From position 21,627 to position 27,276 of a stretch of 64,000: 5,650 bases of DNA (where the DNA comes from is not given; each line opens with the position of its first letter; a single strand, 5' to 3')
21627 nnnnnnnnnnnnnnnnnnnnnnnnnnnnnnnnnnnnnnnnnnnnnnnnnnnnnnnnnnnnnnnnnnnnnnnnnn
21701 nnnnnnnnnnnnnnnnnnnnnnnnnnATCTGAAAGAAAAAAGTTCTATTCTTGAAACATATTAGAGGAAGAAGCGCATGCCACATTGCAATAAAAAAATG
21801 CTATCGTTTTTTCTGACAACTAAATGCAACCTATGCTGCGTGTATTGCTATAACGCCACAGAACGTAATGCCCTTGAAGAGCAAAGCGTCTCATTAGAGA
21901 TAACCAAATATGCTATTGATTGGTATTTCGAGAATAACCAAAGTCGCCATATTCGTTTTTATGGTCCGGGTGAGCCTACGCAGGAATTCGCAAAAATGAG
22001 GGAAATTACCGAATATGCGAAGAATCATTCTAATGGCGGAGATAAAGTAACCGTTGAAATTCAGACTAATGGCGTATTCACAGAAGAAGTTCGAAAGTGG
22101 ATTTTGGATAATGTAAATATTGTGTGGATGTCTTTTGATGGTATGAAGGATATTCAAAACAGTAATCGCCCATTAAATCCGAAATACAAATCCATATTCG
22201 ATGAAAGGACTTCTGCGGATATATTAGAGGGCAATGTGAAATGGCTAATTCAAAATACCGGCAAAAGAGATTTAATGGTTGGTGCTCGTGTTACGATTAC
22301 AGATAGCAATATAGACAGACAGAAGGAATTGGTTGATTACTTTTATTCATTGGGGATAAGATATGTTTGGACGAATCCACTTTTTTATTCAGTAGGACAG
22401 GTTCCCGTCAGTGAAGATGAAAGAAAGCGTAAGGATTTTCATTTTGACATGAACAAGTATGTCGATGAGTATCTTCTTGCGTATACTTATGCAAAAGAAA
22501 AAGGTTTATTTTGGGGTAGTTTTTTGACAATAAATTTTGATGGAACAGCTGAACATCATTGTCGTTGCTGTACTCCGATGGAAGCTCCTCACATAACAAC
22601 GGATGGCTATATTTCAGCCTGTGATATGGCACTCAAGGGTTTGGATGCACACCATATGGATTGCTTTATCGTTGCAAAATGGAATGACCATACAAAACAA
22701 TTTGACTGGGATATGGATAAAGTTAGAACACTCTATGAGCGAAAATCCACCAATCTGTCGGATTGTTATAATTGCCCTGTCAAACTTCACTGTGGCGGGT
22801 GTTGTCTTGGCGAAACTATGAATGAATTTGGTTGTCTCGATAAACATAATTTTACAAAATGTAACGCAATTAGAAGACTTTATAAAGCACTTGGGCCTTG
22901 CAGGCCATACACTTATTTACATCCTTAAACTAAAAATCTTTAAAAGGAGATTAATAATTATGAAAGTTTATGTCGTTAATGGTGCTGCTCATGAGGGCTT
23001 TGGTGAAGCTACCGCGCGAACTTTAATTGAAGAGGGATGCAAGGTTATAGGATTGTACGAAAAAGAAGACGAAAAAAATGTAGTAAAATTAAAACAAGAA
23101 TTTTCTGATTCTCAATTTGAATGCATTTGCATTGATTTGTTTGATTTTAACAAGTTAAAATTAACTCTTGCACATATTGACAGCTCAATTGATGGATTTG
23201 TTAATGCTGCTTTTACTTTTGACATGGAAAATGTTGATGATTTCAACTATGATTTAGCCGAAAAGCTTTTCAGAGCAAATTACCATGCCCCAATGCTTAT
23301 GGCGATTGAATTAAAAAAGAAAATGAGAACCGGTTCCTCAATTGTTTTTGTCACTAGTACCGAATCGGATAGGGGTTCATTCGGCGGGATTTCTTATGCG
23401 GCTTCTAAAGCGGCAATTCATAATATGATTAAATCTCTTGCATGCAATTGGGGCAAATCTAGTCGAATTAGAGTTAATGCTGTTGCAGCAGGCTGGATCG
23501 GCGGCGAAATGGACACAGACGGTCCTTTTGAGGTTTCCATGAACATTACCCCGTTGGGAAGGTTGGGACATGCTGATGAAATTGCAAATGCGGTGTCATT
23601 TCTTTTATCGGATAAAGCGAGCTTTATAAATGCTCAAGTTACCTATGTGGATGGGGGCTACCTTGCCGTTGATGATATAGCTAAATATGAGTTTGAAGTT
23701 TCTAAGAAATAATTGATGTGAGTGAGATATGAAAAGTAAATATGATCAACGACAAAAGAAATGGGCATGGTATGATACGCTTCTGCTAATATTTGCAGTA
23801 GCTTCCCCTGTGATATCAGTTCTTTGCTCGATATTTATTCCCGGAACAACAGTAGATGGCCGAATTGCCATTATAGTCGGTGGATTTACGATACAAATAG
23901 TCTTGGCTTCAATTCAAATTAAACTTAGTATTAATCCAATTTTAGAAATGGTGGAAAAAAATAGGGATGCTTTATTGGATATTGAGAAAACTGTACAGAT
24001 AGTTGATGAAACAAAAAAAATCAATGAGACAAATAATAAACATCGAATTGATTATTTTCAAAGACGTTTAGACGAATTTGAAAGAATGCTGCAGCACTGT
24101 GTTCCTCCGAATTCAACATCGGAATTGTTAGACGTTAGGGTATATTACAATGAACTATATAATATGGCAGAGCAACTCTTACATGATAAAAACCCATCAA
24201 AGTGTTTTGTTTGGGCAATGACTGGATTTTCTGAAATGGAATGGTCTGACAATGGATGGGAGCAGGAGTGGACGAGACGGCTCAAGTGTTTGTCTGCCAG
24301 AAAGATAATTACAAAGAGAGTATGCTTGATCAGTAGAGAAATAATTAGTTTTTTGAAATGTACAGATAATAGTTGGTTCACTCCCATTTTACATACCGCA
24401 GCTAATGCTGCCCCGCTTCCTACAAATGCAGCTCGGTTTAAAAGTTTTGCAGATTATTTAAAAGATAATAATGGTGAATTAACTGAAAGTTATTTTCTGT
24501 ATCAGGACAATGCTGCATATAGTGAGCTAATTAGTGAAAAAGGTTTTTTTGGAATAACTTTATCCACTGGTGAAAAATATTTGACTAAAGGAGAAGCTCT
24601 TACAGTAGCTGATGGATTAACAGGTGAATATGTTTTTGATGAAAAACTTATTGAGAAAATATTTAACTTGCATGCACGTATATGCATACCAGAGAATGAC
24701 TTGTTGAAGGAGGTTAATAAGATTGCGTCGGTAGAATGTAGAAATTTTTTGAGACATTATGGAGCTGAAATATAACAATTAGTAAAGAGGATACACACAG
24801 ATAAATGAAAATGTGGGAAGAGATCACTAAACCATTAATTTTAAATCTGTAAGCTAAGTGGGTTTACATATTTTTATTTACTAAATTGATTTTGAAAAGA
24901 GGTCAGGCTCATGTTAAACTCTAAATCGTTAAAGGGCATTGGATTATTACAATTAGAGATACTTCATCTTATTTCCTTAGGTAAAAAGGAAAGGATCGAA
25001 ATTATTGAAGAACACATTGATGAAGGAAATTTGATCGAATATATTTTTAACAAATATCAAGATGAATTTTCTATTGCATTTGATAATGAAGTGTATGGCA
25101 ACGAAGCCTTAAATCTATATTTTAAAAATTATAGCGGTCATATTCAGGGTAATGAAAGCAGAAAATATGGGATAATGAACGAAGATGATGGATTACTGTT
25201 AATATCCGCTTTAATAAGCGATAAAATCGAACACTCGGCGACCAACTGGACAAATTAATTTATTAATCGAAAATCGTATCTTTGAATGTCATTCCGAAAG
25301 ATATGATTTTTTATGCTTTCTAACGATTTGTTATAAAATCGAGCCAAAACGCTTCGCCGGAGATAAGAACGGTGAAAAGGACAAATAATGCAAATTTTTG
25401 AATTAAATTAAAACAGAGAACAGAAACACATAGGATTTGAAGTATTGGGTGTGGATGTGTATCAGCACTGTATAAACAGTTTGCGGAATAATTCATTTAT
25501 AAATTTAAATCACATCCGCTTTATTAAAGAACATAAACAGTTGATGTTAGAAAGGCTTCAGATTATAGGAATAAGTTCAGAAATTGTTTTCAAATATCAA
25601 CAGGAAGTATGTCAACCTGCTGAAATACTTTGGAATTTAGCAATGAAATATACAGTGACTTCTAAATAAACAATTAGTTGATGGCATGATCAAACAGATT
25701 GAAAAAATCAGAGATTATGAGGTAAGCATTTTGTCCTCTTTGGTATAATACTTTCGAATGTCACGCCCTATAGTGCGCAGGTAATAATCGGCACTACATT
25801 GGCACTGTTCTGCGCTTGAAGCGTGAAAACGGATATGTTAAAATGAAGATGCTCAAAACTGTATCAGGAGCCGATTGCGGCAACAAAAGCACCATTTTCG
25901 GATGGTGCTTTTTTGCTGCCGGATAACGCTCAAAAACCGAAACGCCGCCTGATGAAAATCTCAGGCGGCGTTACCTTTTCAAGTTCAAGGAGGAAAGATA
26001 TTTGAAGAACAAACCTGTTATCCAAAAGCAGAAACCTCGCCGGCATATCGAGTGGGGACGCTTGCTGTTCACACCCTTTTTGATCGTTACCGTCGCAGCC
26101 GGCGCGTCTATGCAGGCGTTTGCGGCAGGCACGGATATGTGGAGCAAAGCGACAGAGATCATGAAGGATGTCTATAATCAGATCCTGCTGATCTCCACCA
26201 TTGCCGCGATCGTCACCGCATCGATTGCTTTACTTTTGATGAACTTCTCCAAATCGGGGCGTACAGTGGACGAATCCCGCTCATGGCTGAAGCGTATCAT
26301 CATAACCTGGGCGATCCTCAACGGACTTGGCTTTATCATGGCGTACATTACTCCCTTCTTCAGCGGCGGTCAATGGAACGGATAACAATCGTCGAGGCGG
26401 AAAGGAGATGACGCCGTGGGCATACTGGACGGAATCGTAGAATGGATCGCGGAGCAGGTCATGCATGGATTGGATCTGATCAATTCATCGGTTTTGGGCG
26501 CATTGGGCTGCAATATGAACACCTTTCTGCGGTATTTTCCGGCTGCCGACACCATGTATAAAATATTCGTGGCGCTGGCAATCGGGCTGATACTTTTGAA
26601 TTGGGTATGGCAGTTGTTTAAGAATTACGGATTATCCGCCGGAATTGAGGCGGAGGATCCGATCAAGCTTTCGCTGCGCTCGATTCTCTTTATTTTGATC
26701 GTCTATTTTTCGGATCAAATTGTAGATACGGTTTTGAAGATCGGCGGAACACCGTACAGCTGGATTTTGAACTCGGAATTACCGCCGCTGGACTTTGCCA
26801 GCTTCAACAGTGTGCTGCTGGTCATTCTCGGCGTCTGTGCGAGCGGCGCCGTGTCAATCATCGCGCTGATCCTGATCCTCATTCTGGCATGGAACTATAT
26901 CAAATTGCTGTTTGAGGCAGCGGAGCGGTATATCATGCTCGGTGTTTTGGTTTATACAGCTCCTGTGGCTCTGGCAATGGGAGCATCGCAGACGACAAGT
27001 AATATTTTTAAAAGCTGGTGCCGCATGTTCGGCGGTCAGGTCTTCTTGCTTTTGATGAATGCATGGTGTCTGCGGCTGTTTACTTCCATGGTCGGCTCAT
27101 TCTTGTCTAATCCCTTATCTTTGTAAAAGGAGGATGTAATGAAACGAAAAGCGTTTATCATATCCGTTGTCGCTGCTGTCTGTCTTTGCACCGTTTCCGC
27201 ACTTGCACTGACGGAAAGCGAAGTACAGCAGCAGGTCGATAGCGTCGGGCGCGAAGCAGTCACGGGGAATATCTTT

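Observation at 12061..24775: Multi-radical-SAM RiPP locus with an unusual enzyme combination (2 RRE-rSAM/SPASM + M16 protease + HprK-like + ABC + NTP_transf_5 + third rSAM + SDR)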

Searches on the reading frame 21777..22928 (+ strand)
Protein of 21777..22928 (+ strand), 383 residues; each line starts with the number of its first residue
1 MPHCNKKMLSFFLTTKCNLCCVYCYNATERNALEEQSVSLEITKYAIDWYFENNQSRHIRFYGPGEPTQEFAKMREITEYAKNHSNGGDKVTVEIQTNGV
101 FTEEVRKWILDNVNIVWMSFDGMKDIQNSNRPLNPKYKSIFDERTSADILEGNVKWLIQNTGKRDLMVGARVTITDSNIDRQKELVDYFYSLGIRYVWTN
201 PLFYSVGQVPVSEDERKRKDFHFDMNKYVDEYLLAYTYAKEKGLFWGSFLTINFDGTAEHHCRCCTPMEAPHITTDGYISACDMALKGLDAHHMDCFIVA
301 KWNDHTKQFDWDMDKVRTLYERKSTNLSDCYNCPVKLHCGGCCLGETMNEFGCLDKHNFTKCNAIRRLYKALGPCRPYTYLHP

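Call 3: search_protein_families(library=pfam, proteins=[window:21777-22928:+], max_evalue=0.01)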
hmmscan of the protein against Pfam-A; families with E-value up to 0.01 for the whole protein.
window:21777-22928:+ (383 aa): 2 families
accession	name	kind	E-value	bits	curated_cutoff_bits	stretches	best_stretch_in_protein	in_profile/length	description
PF04055.27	Radical_SAM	-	5.9e-08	33.5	29.5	1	13-129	3-116/166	Radical SAM superfamily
PF13353.11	Fer4_12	-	5.1e-06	27.3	22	1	13-116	11-112/137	4Fe-4S single cluster domain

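Call 4: search_protein_families(library=ncbifam, proteins=[window:21777-22928:+], max_evalue=0.01)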
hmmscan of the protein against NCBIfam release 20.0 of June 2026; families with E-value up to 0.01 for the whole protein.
window:21777-22928:+ (383 aa): 51 families (the best 25 are shown)
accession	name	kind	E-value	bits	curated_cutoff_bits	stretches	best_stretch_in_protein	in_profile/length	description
NF047865.1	rSAM_PapB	equivalog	1.6e-24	86.8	340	1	8-349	4-322/330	PapB family radical SAM/SPASM ranthipeptide maturase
TIGR03906.1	quino_hemo_SAM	equivalog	8.5e-24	84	453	1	11-367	98-438/467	quinohemoprotein amine dehydrogenase maturation protein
TIGR04064.1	rSAM_nif11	equivalog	2.5e-21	76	518.7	1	7-134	78-208/459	nif11-like peptide radical SAM maturase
TIGR03978.1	rSAM_paired_1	equivalog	3.4e-20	72.3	370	1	10-353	86-426/466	His-Xaa-Ser system radical SAM maturase HxsB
NF040492.1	not_ScfB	exception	4.2e-20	72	855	1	10-349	98-421/450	ScfB-related radical SAM/SPASM orphan maturase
TIGR03974.1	rSAM_six_Cys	equivalog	1.2e-19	70.5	425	1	7-366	97-439/451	thioether cross-link-forming SCIFF peptide maturase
TIGR04068.1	rSAM_ocin_clost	equivalog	5.8e-18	65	500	1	8-141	85-222/462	Cys-rich peptide radical SAM maturase CcpM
TIGR04317.1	W_rSAM_matur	equivalog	9.8e-15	54.5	380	1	8-286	5-259/349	tungsten cofactor oxidoreductase radical SAM maturase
NF041298.1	rSAM_mat_DynA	equivalog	2.3e-13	49.8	450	1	14-371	8-348/356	dynobactin maturation radical SAM/SPASM protein DynA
NF038107.1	rSAM_NF038107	equivalog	6.8e-13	48.2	600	1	9-191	87-265/444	Cys-every-fifth radical SAM/SPASM peptide maturase CefB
NF038170.1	lachnocin_rSAM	equivalog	7e-13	48.2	550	1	3-342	72-394/440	lachnocin radical SAM maturase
NF041707.1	rSAM_YhhB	equivalog_domain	7.7e-13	48.1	445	1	14-344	9-334/369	cyclophane-forming radical SAM/SPASM peptide maturase YhhB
TIGR04115.1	rSAM_Cxxx_rpt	equivalog_domain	9.9e-13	48.3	350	1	7-349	2-331/359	radical SAM peptide maturase, CXXX-repeat target family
TIGR03942.1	sulfatase_rSAM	equivalog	1.2e-12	47.6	349.45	1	14-371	8-352/363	anaerobic sulfatase maturase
TIGR04463.1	rSAM_vs_C_rich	equivalog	1.3e-12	47.2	525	1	11-343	86-394/438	TIGR04463 family radical SAM/SPASM RiPP maturase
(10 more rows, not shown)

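Call 25: find_encoding_contigs(protein=window:21777-22928:+, flank=10000, max_places=8)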
Protein window:21777-22928:+ (383 aa): 5 contigs read that carry it; 5 places shown.
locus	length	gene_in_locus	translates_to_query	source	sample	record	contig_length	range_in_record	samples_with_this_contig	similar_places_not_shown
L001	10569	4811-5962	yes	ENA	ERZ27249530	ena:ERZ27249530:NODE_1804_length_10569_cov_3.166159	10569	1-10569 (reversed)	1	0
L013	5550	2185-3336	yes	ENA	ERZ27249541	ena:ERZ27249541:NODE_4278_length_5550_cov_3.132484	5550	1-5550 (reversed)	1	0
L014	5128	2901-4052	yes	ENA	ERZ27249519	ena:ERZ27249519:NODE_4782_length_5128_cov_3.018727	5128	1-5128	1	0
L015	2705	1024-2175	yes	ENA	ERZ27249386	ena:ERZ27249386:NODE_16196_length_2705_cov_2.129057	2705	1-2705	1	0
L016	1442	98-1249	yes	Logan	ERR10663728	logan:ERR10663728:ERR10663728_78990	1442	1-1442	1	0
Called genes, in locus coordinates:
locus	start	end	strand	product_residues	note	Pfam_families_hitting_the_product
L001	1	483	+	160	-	?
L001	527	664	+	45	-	-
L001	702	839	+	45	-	-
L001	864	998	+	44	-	-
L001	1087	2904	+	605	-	PF00005:ABC_tran, PF02463:SMC_N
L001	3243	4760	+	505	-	PF14907:NTP_transf_5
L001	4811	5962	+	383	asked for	PF04055:Radical_SAM, PF13353:Fer4_12 (weak)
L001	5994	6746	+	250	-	PF00106:adh_short, PF08659:KR, PF13561:adh_short_C2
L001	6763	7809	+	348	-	-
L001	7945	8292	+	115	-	-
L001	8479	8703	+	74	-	-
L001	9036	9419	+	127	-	-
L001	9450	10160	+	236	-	-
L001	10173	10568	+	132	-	?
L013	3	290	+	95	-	?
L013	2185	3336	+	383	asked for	PF04055:Radical_SAM, PF13353:Fer4_12 (weak)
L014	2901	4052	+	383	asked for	PF04055:Radical_SAM, PF13353:Fer4_12 (weak)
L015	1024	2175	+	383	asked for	PF04055:Radical_SAM, PF13353:Fer4_12 (weak)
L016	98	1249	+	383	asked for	PF04055:Radical_SAM, PF13353:Fer4_12 (weak)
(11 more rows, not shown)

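Call 32: search_solved_structures(query=window:21777-22925:+, max_evalue=0.001)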
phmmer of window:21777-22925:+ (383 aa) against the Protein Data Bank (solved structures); distinct sequences matched with E-value up to 0.001: 1.
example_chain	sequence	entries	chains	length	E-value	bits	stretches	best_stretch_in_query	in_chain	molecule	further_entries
5wgg_A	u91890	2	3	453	1.1e-10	44.5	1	7-348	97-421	Radical SAM domain protein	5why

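Call 95: search_protein_families(library=ncbifam, proteins=[L017:11172-12359:+], max_evalue=0.001)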
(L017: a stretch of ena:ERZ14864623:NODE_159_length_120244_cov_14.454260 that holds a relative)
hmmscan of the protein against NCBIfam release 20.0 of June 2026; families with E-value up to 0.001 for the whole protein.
L017:11172-12359:+ (395 aa): 1 family
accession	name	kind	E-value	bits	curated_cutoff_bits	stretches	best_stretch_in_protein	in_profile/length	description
TIGR00229.1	sensory_box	domain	2.3e-06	27.7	22.9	1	33-94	9-69/126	PAS domain S-box protein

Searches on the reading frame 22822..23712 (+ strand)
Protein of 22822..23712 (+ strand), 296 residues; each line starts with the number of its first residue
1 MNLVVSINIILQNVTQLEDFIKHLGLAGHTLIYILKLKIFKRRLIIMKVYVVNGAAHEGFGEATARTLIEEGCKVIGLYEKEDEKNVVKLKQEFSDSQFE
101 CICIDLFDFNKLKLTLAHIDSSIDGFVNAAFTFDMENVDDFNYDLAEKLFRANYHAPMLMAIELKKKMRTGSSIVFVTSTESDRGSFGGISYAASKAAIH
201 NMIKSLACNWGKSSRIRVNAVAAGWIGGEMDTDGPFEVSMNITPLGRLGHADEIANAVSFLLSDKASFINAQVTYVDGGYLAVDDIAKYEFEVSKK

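Call 3: search_protein_families(library=pfam, proteins=[window:22822-23712:+], max_evalue=0.01)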
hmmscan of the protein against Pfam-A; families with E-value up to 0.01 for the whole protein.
window:22822-23712:+ (296 aa): 3 families
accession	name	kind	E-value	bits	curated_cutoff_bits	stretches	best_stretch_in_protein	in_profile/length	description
PF13561.12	adh_short_C2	-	6.9e-43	147.3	27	1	54-280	1-235/236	Enoyl-(Acyl carrier protein) reductase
PF00106.31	adh_short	-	2.3e-27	96.2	26.6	1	49-231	2-187/195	short chain dehydrogenase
PF08659.16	KR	-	9e-08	32.7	22.6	1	49-206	2-163/180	KR domain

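Call 4: search_protein_families(library=ncbifam, proteins=[window:22822-23712:+], max_evalue=0.01)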
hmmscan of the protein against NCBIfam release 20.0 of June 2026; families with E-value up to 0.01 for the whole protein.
window:22822-23712:+ (296 aa): 204 families (the best 25 are shown)
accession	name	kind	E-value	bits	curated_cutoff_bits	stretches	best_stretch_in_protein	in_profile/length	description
NF047420.2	EF_P_mod_YmfI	equivalog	3.4e-37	128.4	238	1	51-280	3-235/236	elongation factor P 5-aminopentanone reductase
NF005559.1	PRK07231.1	subfamily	1.7e-33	116.2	215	1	48-281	5-248/249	glucose 1-dehydrogenase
NF005067.0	PRK06484.1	equivalog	1.9e-31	109.2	713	1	48-285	274-516/524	short chain dehydrogenase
NF052558.1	MBtsdlDhBudC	equivalog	1.9e-30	106.3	270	1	48-284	4-245/250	meso-2,3-butanediol dehydrogenase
NF009464.0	PRK12824.1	subfamily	3.1e-30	105.6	269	1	48-280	3-242/245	3-oxoacyl-ACP reductase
NF005893.0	PRK07856.1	equivalog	7.7e-30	104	255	1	48-279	10-240/255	SDR family oxidoreductase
TIGR01830.1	3oxo_ACP_reduc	equivalog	8e-29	101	297.75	1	52-279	3-237/239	3-oxoacyl-[acyl-carrier-protein] reductase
NF009466.0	PRK12826.1-2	subfamily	9.4e-29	100.6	222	1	51-280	6-244/248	3-oxoacyl-ACP reductase FabG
NF009384.0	PRK12743.1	equivalog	3e-28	98.7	264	1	49-288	8-255/258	SDR family oxidoreductase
NF006121.0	PRK08265.1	subfamily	3.1e-28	99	294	1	48-282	8-247/263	short chain dehydrogenase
NF004199.0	PRK05653.1-4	equivalog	3.9e-28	98.7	301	1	51-280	9-245/247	3-oxoacyl-ACP reductase FabG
TIGR01829.1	AcAcCoA_reduct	subfamily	7.4e-27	94.6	302.1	1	49-280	2-240/242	acetoacetyl-CoA reductase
NF053701.1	CsHdxCHCADhChcB2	equivalog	9.3e-27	94.1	350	1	48-282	4-244/245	cis-4-hydroxycyclohexanecarboxylate dehydrogenase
TIGR04316.1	dhbA_paeA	equivalog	1.6e-26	93.4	300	1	52-279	3-246/250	2,3-dihydro-2,3-dihydroxybenzoate dehydrogenase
NF004200.0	PRK05653.1-5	equivalog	1.7e-26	93.3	273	1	51-280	6-241/242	3-oxoacyl-ACP reductase FabG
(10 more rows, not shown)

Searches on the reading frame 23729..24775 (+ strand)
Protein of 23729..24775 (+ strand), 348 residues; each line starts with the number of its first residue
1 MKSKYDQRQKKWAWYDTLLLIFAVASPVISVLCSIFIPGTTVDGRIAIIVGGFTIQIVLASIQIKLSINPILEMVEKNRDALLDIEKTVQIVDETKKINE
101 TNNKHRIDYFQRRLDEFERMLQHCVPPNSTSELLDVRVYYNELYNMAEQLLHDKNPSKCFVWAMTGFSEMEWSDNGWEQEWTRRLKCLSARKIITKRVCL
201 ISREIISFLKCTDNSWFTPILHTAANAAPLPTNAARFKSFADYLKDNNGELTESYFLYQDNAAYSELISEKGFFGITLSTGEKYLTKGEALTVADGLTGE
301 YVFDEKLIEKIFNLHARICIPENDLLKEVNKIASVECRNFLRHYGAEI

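Call 3: search_protein_families(library=pfam, proteins=[window:23729-24775:+], max_evalue=0.01)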
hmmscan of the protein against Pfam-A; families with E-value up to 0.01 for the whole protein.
window:23729-24775:+ (348 aa): 1 family
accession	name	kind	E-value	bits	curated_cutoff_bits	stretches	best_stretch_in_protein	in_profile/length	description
PF16782.11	SIL1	-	0.0026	17.5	35.5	1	81-161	175-237/292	Nucleotide exchange factor SIL1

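Call 4: search_protein_families(library=ncbifam, proteins=[window:23729-24775:+], max_evalue=0.01)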
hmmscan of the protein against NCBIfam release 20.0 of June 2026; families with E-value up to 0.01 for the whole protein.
window:23729-24775:+ (348 aa): 0 families

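Call 6: search_protein_families(library=pfam, proteins=[window:23729-24775:+], max_evalue=10)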
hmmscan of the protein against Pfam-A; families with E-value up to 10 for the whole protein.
window:23729-24775:+ (348 aa): 2 families
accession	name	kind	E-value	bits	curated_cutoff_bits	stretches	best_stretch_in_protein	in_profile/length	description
PF16782.11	SIL1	-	0.0026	17.5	35.5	1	81-161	175-237/292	Nucleotide exchange factor SIL1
PF25100.1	DUF7809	-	0.025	15.3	27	1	54-134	31-110/160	Domain of unknown function (DUF7809)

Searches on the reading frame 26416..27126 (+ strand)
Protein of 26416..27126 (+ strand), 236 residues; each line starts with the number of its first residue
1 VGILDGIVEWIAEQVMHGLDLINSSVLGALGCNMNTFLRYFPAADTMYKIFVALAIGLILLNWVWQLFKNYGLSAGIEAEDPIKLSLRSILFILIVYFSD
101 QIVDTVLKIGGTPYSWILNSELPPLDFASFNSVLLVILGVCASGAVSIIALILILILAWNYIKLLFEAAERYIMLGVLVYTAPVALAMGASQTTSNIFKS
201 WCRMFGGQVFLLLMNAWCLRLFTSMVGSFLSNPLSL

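Call 45: search_protein_families(library=pfam, proteins=[window:26416-27126:+], max_evalue=0.001)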
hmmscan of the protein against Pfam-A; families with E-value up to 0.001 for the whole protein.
window:26416-27126:+ (236 aa): 1 family
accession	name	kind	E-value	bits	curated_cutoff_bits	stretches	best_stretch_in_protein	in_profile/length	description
PF19597.4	TrbL_4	-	4.7e-07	29.9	27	1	41-222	44-218/276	Conjugal transfer protein TrbL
